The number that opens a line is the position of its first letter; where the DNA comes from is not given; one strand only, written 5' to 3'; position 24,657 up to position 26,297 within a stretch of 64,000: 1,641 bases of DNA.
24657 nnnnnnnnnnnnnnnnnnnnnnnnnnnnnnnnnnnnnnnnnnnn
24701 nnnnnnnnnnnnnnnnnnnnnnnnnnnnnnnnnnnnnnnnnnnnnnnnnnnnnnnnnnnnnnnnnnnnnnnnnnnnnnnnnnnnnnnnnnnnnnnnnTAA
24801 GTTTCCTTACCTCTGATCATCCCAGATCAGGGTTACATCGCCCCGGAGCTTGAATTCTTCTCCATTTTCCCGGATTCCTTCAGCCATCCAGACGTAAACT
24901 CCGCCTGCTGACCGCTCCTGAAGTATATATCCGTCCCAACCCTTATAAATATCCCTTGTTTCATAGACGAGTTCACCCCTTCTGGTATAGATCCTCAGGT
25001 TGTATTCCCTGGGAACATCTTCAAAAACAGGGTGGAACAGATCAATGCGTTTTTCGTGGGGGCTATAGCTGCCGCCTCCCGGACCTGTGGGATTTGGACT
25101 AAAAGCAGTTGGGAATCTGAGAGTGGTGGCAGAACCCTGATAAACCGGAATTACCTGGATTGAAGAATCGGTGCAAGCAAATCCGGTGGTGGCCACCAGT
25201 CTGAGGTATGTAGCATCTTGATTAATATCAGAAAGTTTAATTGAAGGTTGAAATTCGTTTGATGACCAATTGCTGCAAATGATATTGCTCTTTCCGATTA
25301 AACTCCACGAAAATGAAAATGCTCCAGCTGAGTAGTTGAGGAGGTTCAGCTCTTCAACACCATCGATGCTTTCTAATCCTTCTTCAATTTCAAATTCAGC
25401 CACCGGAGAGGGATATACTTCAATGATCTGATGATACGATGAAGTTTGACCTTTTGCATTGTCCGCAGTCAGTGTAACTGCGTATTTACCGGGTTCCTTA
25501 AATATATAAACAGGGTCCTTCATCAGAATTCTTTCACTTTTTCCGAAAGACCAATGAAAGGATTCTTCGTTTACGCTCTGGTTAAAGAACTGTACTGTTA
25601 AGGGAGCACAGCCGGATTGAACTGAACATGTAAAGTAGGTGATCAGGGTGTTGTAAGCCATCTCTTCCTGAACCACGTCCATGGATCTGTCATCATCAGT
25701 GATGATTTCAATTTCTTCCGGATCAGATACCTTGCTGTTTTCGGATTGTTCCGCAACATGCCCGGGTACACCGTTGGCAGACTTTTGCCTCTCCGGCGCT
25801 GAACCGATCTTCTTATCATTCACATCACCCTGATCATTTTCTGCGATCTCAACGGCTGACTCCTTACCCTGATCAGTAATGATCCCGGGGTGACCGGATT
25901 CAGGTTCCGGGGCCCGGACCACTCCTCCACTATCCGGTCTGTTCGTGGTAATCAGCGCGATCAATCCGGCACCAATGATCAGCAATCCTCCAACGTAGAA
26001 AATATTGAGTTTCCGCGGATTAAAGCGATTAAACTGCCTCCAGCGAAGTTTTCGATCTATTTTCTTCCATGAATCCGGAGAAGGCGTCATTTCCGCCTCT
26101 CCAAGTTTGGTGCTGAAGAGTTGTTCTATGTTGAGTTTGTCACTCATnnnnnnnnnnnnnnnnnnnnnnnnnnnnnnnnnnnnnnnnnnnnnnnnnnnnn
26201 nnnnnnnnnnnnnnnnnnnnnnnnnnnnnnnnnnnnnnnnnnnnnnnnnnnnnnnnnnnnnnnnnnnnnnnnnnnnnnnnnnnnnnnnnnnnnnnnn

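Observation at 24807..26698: ECF sigma factor translationally coupled to an anti-sigma-like membrane protein that ends in a T9SS type B sorting domain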

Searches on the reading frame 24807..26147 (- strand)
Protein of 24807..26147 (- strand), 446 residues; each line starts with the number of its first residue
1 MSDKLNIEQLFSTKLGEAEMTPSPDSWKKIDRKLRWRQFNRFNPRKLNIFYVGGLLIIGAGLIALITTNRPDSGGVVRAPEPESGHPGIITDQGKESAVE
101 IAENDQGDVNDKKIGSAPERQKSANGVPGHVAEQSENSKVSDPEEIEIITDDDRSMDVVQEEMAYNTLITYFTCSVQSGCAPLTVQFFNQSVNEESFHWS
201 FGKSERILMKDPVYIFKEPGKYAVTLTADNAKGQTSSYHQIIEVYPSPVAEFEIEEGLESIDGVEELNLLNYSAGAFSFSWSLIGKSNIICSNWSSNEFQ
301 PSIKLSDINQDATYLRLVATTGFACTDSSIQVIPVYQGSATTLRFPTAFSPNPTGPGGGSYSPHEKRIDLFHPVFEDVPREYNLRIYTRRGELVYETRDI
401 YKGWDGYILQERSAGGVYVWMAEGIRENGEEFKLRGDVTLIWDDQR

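Call 3: search_protein_families(library=pfam, proteins=[window:24807-26147:-], max_evalue=1)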
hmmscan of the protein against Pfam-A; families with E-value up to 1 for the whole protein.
window:24807-26147:- (446 aa): 5 families
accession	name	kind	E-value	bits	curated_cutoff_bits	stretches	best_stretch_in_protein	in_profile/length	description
PF18911.6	PKD_4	-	2.5e-07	31.1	27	1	183-240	22-79/85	PKD domain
PF13585.12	CHU_C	-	2.6e-05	24.7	27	1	378-426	26-74/86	CHU_C Type IX secretion signal domain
PF00801.26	PKD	-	5.9e-05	23.4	23.5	1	184-237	16-74/80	PKD domain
PF18981.6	InlK_D3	-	0.003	18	25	1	216-241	46-71/75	Internalin K domain (D3/D4)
PF11049.13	KSHV_K1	-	0.081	13.3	27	1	150-191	17-59/71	Glycoprotein K1 of Kaposi's sarcoma-associated herpes virus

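Call 4: search_protein_families(library=ncbifam, proteins=[window:24807-26147:-], max_evalue=1)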
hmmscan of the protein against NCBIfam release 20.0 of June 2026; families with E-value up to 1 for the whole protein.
window:24807-26147:- (446 aa): 4 families
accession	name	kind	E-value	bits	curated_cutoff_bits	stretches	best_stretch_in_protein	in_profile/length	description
TIGR04131.1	Bac_Flav_CTERM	domain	0.055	13.6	35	1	369-418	16-65/85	T9SS type B sorting domain-containing protein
NF033932.1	LapB_rpt_80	domain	0.11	12.8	45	1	220-249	1-31/83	LapB repeat-containing protein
TIGR00864.1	PCC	subfamily_domain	0.22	7.8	1861.4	1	196-245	1339-1391/2700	polycystin cation channel protein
TIGR03769.1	P_ac_wall_RPT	domain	0.38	11.3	30.9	1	215-240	8-35/41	TIGR03769 domain-containing protein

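Call 10: find_homologous_proteins(query=window:24807-26147:-, max_evalue=0.001)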
Query window:24807-26147:- (446 aa): 249 proteins with E <= 0.001 among 5030 candidates; the best 120 are listed.
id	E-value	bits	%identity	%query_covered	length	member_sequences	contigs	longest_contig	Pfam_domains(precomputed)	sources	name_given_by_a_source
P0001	0.0e+0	1026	100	100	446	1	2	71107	PF18911.7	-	-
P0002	1.1e-254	863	85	100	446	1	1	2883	PF00801.27,PF13585.13,PF18911.7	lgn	-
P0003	1.1e-174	600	60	100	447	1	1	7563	PF00801.27,PF18981.7,PF13585.13,PF18911.7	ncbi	-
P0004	6.8e-159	548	55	100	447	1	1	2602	PF00801.27,PF13585.13,PF18911.7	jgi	-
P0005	8.0e-150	518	54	100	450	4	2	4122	PF00801.27,PF13585.13,PF18911.7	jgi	-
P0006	3.8e-144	499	53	100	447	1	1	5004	PF00801.27,PF13585.13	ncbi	ncbi:MAG: PKD domain-containing protein [Bacteroidota bacterium]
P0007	2.5e-142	493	48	100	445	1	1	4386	PF00801.27,PF13585.13,PF18911.7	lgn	-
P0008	6.1e-141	488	51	100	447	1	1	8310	PF00801.27,PF13585.13,PF18911.7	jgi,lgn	-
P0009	2.0e-139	483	48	99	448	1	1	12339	PF00801.27,PF13585.13,PF18911.7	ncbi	-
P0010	6.8e-137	475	55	91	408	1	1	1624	PF00801.27,PF18911.7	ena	-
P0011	6.0e-136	472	48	100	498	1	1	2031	PF00801.27,PF13585.13,PF18911.7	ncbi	-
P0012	3.4e-134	466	49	100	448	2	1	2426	PF00801.27,PF18911.7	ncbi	-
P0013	7.9e-134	465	48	100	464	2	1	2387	PF00801.27,PF18911.7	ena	-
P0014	2.3e-131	457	50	100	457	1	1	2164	PF00801.27,PF13585.13,PF18911.7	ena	-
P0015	2.1e-130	454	49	100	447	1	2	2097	PF00801.27,PF18981.7,PF13585.13,PF18911.7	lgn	-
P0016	5.1e-130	452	45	100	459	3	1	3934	PF00801.27,PF13585.13,PF18911.7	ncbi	-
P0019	2.1e-129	450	47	100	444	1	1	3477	PF00801.27,PF13585.13,PF18911.7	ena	-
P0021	1.2e-127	445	48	100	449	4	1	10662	PF00801.27,PF13585.13,PF18911.7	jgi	-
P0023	1.9e-123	431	45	100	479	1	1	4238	PF00801.27,PF13585.13,PF18911.7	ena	-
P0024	2.0e-123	431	46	100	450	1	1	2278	PF00801.27,PF13585.13,PF18911.7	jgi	jgi:PKD repeat protein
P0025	5.8e-123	429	46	100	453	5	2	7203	PF00801.27,PF13585.13,PF18911.7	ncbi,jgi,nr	ncbi:MAG TPA: hypothetical protein ENO20_07500 [Bacteroides sp.]|nr:hypothetical protein [Bacteroide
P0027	1.3e-121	425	47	99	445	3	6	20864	PF00801.27,PF13585.13,PF18911.7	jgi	jgi:hypothetical protein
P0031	1.1e-120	422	46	100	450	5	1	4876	PF00801.27,PF13585.13,PF18911.7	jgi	jgi:PKD repeat protein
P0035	5.4e-119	416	45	99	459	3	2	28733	PF00801.27,PF13585.13,PF18911.7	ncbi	ncbi:MAG: PKD domain-containing protein [Bacteroidota bacterium]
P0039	6.2e-118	413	57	70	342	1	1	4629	PF00801.27,PF13585.13,PF18911.7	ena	-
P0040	6.3e-118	413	45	100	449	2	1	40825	PF00801.27,PF13585.13,PF18911.7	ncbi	-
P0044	2.0e-116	408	44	99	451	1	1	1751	PF00801.27,PF13585.13,PF18911.7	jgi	jgi:PKD repeat protein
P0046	2.6e-116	407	44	100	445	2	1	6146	PF00801.27,PF13585.13,PF18911.7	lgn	-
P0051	9.1e-116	405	45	99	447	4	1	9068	PF00801.27,PF13585.13,PF18911.7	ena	-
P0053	1.4e-115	405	44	100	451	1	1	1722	PF00801.27,PF13585.13,PF18911.7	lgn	-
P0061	3.3e-114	400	44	100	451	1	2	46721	PF00801.27,PF13585.13,PF18911.7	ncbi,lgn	-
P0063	4.8e-114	400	44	99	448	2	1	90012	PF00801.27,PF13585.13,PF18911.7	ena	-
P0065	5.7e-114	399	44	100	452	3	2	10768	PF00801.27,PF13585.13,PF18911.7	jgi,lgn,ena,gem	-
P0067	1.8e-113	398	44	100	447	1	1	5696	PF00801.27,PF13585.13,PF18911.7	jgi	jgi:hypothetical protein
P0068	3.9e-113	397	43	99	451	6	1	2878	PF00801.27,PF13585.13,PF18911.7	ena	-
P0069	5.0e-113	396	45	100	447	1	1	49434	PF00801.27,PF13585.13,PF18911.7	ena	-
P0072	1.7e-112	395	43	99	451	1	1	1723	PF00801.27,PF13585.13,PF18911.7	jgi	-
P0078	2.0e-111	391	43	99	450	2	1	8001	PF00801.27,PF13585.13,PF18911.7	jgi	-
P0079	2.9e-111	391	42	99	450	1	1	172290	PF00801.27,PF18911.7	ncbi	-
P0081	3.3e-111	390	42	100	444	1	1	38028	PF00801.27,PF13585.13,PF18911.7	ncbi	-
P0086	2.1e-110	388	43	100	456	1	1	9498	PF00801.27,PF13585.13,PF18911.7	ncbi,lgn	-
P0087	6.4e-110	386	44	100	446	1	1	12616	PF13585.13,PF18911.7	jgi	-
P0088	1.7e-109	385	43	100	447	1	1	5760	PF00801.27,PF13585.13,PF18911.7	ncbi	-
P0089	3.9e-109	384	41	100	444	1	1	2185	PF00801.27,PF13585.13,PF18911.7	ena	-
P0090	6.0e-109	383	43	99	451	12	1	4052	PF00801.27,PF13585.13,PF18911.7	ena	-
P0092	2.7e-108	381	42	99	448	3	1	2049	PF00801.27,PF13585.13,PF18911.7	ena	-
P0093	6.1e-108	380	42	99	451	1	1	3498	PF00801.27,PF13585.13,PF18911.7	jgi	-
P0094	8.6e-108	379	42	100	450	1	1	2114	PF00801.27,PF13585.13,PF18911.7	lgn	-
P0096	4.7e-106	373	42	99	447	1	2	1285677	PF00801.27,PF18911.7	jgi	jgi:PKD repeat protein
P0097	6.7e-106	373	41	99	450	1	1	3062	PF00801.27,PF13585.13,PF18911.7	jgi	jgi:PKD repeat protein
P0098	1.0e-105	372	43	95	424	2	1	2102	PF00801.27,PF13585.13,PF18911.7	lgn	-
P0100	3.3e-104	367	41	99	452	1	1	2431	PF00801.27,PF13585.13,PF18911.7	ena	-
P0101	3.6e-104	367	57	63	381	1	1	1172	PF00801.27,PF13585.13,PF18911.7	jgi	jgi:hypothetical protein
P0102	2.1e-103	365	43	99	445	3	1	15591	PF13585.13,PF18911.7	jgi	-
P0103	3.0e-103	364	40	100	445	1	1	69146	PF18911.7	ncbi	-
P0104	2.5e-102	361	41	99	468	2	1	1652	PF00801.27,PF13585.13,PF18911.7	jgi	-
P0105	1.0e-101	359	38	100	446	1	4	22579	PF00801.27,PF13585.13,PF18911.7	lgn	-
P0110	8.1e-99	350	43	100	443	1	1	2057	PF00801.27,PF13585.13,PF18911.7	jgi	jgi:hypothetical protein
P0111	3.6e-98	347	38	100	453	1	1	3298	PF13585.13,PF18911.7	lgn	-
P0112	3.3e-97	344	38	100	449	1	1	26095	PF00801.27,PF13585.13,PF18911.7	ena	-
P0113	3.1e-96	341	44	62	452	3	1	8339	PF00801.27,PF13585.13,PF18911.7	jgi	-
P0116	1.5e-92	329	40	90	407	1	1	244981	PF00801.27,PF13585.13,PF18911.7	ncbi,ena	-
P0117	4.4e-92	327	52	65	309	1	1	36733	PF00801.27,PF13585.13,PF18911.7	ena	-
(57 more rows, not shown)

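Call 13: find_encoding_contigs(protein=P0096, flank=5000, max_places=2)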
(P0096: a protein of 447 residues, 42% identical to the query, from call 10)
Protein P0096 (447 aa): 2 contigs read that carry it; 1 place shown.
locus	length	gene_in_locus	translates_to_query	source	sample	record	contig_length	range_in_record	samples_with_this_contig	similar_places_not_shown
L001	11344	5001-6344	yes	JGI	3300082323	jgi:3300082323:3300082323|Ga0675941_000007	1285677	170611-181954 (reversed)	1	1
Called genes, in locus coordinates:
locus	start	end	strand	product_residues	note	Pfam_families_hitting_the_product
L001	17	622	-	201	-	PF03938:OmpH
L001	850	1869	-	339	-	PF01073:3Beta_HSD, PF01370:Epimerase, PF02719:Polysacc_synt_2, PF04321:RmlD_sub_bind (weak), PF05368:NmrA (faint), PF07993:NAD_binding_4, PF13460:NAD_binding_10, PF16363:GDP_Man_Dehyd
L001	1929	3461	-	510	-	PF02397:Bac_transf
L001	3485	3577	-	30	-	-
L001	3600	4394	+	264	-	PF00459:Inositol_P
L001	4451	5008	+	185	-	PF04542:Sigma70_r2, PF07638:Sigma70_ECF (faint), PF08281:Sigma70_r4_2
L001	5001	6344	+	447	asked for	PF18911:PKD_4, PF00801:PKD (weak)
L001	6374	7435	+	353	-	PF14907:NTP_transf_5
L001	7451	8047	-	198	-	PF01583:APS_kinase, PF13671:AAA_33 (weak)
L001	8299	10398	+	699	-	PF14312:FG-GAP_2 (faint), PF23414:Beta-prop_EML_2 (faint), PF17164:DUF5122 (faint), PF02494:HYR, PF18962:Por_Secre_tail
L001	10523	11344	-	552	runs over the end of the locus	-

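Call 14: find_encoding_contigs(protein=P0103, flank=5000, max_places=2)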
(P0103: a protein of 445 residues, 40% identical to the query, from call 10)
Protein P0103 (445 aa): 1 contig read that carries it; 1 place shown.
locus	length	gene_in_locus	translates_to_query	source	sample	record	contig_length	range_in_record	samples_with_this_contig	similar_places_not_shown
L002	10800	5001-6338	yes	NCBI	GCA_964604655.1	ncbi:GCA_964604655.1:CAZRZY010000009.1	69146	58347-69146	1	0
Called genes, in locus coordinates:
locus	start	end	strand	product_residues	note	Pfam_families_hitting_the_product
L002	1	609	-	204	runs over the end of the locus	PF03938:OmpH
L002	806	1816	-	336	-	PF01073:3Beta_HSD, PF01370:Epimerase, PF02719:Polysacc_synt_2 (weak), PF04321:RmlD_sub_bind (weak), PF07993:NAD_binding_4, PF13460:NAD_binding_10 (faint), PF16363:GDP_Man_Dehyd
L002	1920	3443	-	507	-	PF02397:Bac_transf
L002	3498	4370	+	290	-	PF00459:Inositol_P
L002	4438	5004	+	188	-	PF07638:Sigma70_ECF (weak), PF04542:Sigma70_r2, PF08281:Sigma70_r4_2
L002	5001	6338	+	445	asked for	PF18911:PKD_4 (weak)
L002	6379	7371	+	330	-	PF14907:NTP_transf_5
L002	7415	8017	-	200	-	PF01583:APS_kinase, PF13671:AAA_33 (weak)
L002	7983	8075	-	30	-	-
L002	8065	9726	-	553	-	-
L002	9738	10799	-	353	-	?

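Call 16: find_related_loci(query=A1, collection=genome_contigs, flank=4000)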
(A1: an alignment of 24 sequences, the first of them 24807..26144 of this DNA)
Query A1 (445 aa) in genome_contigs; peptide patterns used: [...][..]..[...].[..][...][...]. (x = any residue, [..] = any of these).
46 stretches matched a pattern; 41 encode a relative of the query (tblastn E <= 1e-3); 41 distinct loci.
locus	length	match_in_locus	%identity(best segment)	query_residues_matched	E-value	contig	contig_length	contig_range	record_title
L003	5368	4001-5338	60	1-445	0e+0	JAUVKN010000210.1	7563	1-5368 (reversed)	MAG: Bacteroidia bacterium isolate CSMAG_481 CSMAG_481_k141_376352_length_7563_cov_7.0000, whole genome shotgun sequence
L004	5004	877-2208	53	1-443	6e-142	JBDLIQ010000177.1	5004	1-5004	MAG: Bacteroidota bacterium isolate MAG042 MAG042_177, whole genome shotgun sequence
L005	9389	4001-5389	45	1-445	1e-130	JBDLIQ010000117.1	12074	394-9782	MAG: Bacteroidota bacterium isolate MAG042 MAG042_117, whole genome shotgun sequence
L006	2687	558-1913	46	1-445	6e-135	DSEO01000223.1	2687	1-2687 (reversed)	MAG TPA_asm: Bacteroides sp. isolate SpSt-1244 Ga0116196_1002063, whole genome shotgun sequence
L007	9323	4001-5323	45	1-440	2e-123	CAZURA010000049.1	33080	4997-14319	MAG TPA_asm: uncultured Bacteroides sp. isolate SRP077602_co5_373 genome assembly, contig: NODE_6531_length_33080_cov_5.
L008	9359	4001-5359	45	1-440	4e-122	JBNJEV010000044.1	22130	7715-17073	MAG: Bacteroidota bacterium isolate Y23_0dBSd1.bin.109 NODE_1452_length_22130_cov_18.989560, whole genome shotgun sequen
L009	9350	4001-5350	44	1-445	2e-121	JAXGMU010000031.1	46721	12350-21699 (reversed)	MAG: Bacteroidales bacterium isolate AnMBR.bin24 bin24_31, whole genome shotgun sequence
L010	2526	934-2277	43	1-442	6e-127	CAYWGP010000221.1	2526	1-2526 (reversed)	MAG TPA_asm: uncultured Bacteroides sp. isolate binchicken_co231_94 genome assembly, contig: k141_822660, whole genome s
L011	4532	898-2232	44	1-440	4e-122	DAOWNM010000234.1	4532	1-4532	MAG TPA_asm: Bacteroidota bacterium isolate CSMAG_3028 CSMAG_3028_k141_730915_length_4532_cov_355.0000, whole genome sho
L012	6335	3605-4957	44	1-445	1e-120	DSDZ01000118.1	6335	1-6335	MAG TPA_asm: Bacteroides sp. isolate SpSt-1230 Ga0116197_1000776, whole genome shotgun sequence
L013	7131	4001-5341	44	1-442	1e-115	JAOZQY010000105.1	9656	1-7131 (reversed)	MAG: Bacteroidales bacterium isolate GMC6.concoct.134_sub GMC6_8556_length_9656_cov_11.546506, whole genome shotgun sequ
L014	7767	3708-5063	43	2-443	9e-115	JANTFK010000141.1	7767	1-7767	MAG: Bacteroidales bacterium isolate bin100107 c_000000011020, whole genome shotgun sequence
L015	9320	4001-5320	42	2-443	8e-114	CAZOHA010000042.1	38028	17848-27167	MAG TPA_asm: uncultured Bacteroides sp. isolate SRP332253_co2_34 genome assembly, contig: NODE_915_length_38028_cov_5.59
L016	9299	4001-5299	41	1-441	1e-110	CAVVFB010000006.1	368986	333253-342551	MAG: uncultured Bacteroidetes bacterium isolate MFD04716.bin.2.43 genome assembly, contig: contig_21490, whole genome sh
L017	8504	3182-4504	41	1-444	2e-109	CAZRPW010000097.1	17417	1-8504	MAG TPA_asm: uncultured Bacteroides sp. isolate binchicken_co42_498 genome assembly, contig: NODE_4431_length_17417_cov_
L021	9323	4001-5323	40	2-443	5e-99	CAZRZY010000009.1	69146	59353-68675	MAG TPA_asm: uncultured Bacteroides sp. isolate SRP141376_co3_418 genome assembly, contig: NODE_890_length_69146_cov_5.0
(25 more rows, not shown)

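Call 18: search_protein_families(library=pfam, alignment_id=A1, max_evalue=0.01)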
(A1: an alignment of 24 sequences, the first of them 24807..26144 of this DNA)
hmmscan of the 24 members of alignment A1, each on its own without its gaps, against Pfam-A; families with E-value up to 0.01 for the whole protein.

A. member 1, window:24807-26144:- (445 aa): 4 families
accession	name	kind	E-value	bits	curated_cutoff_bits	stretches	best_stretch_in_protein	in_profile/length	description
PF18911.6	PKD_4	-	2.5e-07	31.1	27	1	182-239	22-79/85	PKD domain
PF13585.12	CHU_C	-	2.7e-05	24.7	27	1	377-425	26-74/86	CHU_C Type IX secretion signal domain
PF00801.26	PKD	-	5.9e-05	23.4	23.5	1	183-236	16-74/80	PKD domain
PF18981.6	InlK_D3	-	0.003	18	25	1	215-240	46-71/75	Internalin K domain (D3/D4)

B. families by the number of members that match (of 24 scanned): 6 families
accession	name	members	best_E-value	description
PF18911.6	PKD_4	24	5.5e-12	PKD domain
PF00801.26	PKD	24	1.3e-11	PKD domain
PF13585.12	CHU_C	24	1.7e-08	CHU_C Type IX secretion signal domain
PF18981.6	InlK_D3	5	2.4e-06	Internalin K domain (D3/D4)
PF16820.11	PKD_3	2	0.00078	PKD-like domain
PF19408.5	PKD_6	1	0.0086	PKD-like domain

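Call 46: predict_structure(alignment_id=A3)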
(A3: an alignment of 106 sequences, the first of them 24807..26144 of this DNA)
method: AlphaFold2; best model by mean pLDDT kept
length: 445 residues; sequences in the alignment: 106
mean_pLDDT: 78.3   pTM: 0.52
mean pLDDT of the five models: 78.3, 77.5, 77.3, 76.0, 74.4
residues with pLDDT >= 90: 234; 70-90: 84; 50-70: 30; < 50: 97
segments of 3 or more residues with pLDDT < 50: 71-162
pLDDT, mean of each block of 10 residues (from residue 1): 64 64 84 79 69 87 73 40 39 36 34 36 34 34 36 38 77 98 98 97 92 98 98 97 98 88 87 98 93 95 90 97 98 70 91 92 89 91 97 97 95 97 90 96 69
secondary structure, 60 per line:
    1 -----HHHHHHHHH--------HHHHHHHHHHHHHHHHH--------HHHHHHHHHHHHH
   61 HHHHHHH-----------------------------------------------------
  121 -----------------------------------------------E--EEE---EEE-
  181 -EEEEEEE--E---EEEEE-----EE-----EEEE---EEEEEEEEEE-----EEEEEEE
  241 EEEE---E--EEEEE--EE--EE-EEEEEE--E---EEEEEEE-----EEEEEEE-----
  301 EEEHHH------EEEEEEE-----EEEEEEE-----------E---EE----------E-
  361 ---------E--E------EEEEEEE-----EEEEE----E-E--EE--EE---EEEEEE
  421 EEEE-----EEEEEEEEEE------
elements in order: H6-14 H23-39 H48-67 E171-173 E177-179 E182-188 E195-199 E212-215 E219-228 E234-244 E251-255 E265-270 E277-283 E289-295 E301-303 E313-319 E325-331 E380-386 E392-396 E415-424 E430-439

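Call 51: fold_search(model_id=the predicted structure, library=pdb)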
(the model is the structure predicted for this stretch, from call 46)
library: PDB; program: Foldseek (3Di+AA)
matches with E <= 10: 1634; with E <= 0.001: 271
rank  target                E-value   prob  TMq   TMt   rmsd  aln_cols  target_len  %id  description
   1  9flw_A                3.3e-09  1.00  0.28  0.25  10.4       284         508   13  CryoEM structure of the fragment-6 (3571-4078) in the grappling hook protein A (GhpA) in the bacterium Aureispira sp.  (released 2024-10-16)
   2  9flu_A                3.5e-09  1.00  0.26  0.33  10.8       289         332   18  CryoEM structure of the fragment-1 (3402-3733) in the grappling hook protein A (GhpA) in the bacterium Aureispira sp.  (released 2024-10-16)
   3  9fls_A                2.4e-07  1.00  0.23  0.28  12.7       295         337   14  CryoEM structure of the fragment-3 (2061-2397) in the grappling hook protein A (GhpA) in the bacterium Aureispira sp.  (released 2024-10-16)
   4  9fx2                  2.4e-07  1.00  0.16  0.08  19.6       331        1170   11  Structure of methylamine activated CD109 (released 2025-03-19)
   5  9flp_A                2.6e-07  1.00  0.29  0.16   9.9       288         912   12  CryoEM structure of the neck (1403-2314) in the grappling hook protein A (GhpA) in the bacterium Aureispira sp. CCB-QB (released 2024-10-16)
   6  6e57_C                4.0e-07  1.00  0.17  0.18  18.1       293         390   11  Bacteroides ovatus mixed-linkage glucan utilization locus (MLGUL) SGBP-B in complex with mixed-linkage heptasaccharide (released 2019-05-29)
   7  9rcs_A                5.1e-07  1.00  0.23  0.31  13.7       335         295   10  Cardioderma bat coronavirus KY43 receptor binding domain in complex with human CEACAM6 (released 2026-04-08)
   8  9fx3_A                5.1e-07  1.00  0.17  0.08  20.6       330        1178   12  Structure of active human CD109 (released 2025-03-19)
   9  6xay_A                5.4e-07  1.00  0.29  0.42   8.9       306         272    9  Structure of a fragment of human fibronectin containing the 10th, 11th and 12th type III domains (released 2021-06-09)
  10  4p99_A                6.3e-07  1.00  0.22  0.23  13.6       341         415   10  Ca2+-stabilized adhesin helps an Antarctic bacterium reach out and bind ice (released 2014-06-18)
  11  3l5j_A                7.4e-07  1.00  0.13  0.20  18.2       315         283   11  Crystal structure of FnIII domains of human GP130 (Domains 4-6) (released 2010-05-12)
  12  6xi3                  8.2e-07  1.00  0.19  0.21  12.1       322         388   11  Crystal structure of tetra-tandem repeat in extending region of large adhesion protein (released 2020-10-14)
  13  6xay_B                1.0e-06  1.00  0.30  0.43   8.3       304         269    8  Structure of a fragment of human fibronectin containing the 10th, 11th and 12th type III domains (released 2021-06-09)
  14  6e57_D                1.0e-06  1.00  0.18  0.20  16.9       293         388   11  Bacteroides ovatus mixed-linkage glucan utilization locus (MLGUL) SGBP-B in complex with mixed-linkage heptasaccharide (released 2019-05-29)
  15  5jpm_A                1.0e-06  1.00  0.18  0.13  22.1       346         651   11  Structure of the complex of human complement C4 with MASP-2 rebuilt using iMDFF (released 2016-08-10)
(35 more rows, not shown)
